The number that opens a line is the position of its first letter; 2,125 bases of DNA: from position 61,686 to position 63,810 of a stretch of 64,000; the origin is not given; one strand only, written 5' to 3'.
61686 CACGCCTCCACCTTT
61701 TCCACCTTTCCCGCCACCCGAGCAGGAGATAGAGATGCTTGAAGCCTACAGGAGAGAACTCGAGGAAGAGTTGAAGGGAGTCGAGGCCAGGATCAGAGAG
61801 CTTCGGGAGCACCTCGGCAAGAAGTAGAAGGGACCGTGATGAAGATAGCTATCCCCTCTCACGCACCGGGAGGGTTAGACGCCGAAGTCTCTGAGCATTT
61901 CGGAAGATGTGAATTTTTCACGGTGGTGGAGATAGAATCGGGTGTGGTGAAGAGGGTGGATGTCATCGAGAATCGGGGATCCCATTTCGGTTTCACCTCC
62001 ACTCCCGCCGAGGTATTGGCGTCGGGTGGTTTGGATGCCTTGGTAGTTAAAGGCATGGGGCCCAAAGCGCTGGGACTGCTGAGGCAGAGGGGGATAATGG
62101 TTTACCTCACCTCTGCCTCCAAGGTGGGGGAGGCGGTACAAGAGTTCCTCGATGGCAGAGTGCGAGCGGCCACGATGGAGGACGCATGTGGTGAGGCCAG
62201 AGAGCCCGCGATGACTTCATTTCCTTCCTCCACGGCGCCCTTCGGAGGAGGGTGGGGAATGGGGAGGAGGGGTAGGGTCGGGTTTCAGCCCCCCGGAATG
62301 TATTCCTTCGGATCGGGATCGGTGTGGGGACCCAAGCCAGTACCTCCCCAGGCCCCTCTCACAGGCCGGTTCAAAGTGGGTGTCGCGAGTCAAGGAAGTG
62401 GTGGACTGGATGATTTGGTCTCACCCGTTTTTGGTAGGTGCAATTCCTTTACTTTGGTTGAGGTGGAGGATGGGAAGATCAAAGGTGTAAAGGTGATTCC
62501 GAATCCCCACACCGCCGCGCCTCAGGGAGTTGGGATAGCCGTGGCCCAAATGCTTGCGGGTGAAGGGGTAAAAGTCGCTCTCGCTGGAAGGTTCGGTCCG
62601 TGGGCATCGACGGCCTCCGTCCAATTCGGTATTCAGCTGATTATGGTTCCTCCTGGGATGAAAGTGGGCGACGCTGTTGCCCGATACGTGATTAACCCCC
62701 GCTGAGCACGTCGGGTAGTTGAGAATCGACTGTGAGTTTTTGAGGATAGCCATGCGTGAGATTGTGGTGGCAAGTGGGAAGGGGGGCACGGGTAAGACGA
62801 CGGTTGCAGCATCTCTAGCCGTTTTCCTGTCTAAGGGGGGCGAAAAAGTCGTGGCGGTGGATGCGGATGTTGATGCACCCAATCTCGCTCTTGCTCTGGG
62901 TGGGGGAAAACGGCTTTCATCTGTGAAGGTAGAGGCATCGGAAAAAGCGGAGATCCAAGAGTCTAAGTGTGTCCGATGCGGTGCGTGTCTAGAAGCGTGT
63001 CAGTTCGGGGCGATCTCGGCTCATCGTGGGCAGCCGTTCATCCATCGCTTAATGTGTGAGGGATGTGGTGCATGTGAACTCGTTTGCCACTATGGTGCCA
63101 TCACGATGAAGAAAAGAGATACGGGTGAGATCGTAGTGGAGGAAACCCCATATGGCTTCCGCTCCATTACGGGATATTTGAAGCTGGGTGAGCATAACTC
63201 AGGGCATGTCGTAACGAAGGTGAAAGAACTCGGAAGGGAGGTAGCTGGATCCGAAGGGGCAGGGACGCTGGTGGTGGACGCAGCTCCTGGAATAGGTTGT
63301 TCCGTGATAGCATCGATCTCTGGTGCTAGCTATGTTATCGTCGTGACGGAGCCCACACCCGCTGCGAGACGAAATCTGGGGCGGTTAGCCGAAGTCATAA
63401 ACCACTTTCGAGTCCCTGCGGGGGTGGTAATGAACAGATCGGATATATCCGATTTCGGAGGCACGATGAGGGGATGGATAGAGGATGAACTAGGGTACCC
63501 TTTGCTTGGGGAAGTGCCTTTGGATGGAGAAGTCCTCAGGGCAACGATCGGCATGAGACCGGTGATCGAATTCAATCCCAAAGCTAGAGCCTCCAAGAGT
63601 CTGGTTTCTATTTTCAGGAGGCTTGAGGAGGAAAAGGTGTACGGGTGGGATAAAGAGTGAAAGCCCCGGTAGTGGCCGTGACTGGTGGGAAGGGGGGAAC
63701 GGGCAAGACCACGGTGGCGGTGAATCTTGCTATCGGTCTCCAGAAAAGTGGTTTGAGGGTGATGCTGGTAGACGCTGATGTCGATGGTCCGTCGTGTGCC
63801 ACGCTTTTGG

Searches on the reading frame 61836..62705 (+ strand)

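Call 80: search_protein_families(library=pfam, proteins=[window:61836-62705:+], max_evalue=0.001)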
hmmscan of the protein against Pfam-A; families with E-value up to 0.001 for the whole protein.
window:61836-62705:+ (289 aa): 1 family
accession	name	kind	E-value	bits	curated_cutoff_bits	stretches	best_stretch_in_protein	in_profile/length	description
PF02579.22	Nitro_FeMo-Co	-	2.8e-38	130.5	26.3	2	15-105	2-93/94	Dinitrogenase iron-molybdenum cofactor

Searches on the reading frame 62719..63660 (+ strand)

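Call 80: search_protein_families(library=pfam, proteins=[window:62719-63660:+], max_evalue=0.001)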
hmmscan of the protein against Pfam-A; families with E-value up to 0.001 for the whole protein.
window:62719-63660:+ (313 aa): 19 families
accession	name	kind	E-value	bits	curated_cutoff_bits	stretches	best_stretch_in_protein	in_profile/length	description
PF01656.29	CbiA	-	4.7e-21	75.5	25.4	1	15-276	1-119/125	CobQ/CobB/MinD/ParA nucleotide binding domain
PF10609.15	ParA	-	1.6e-18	67.5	27.1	2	14-68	5-59/246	NUBPL iron-transfer P-loop NTPase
PF13614.12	AAA_31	-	2.6e-12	47.5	27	1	12-62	1-50/177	AAA domain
PF00037.32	Fer4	-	3.7e-12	45.9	21.1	2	78-100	2-24/24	4Fe-4S binding domain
PF12838.12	Fer4_7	-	2e-11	44.6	27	2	113-134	2-23/52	4Fe-4S dicluster domain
PF12837.12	Fer4_6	-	1.5e-09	37.7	25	1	77-99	2-24/24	4Fe-4S binding domain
PF02374.21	ArsA_ATPase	-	2.7e-08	33.8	24.3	1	14-61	2-48/305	Anion-transporting ATPase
PF00142.24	Fer4_NifH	-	7.5e-08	32.6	25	0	17-71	4-58/271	4Fe-4S iron sulfur cluster binding proteins, NifH/frxC family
PF13187.11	Fer4_9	-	2.4e-07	31.1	27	1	83-128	1-52/52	4Fe-4S dicluster domain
PF12797.12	Fer4_2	-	2.8e-07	30.5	24.5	1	78-94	4-20/22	4Fe-4S binding domain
PF14697.11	Fer4_21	-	1.6e-06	28.5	35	1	77-130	1-59/59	4Fe-4S dicluster domain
PF09140.17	MipZ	-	3.8e-06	26.8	20.7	1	14-51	2-39/262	ATPase MipZ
PF13484.11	Fer4_16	-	2.6e-05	25.3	30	0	83-102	1-20/66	4Fe-4S double cluster binding domain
PF13237.11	Fer4_10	-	7.6e-05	23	25.5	1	78-123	3-52/53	4Fe-4S dicluster domain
PF12798.12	Fer4_3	-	8.7e-05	23.5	27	0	84-98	1-15/15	4Fe-4S binding domain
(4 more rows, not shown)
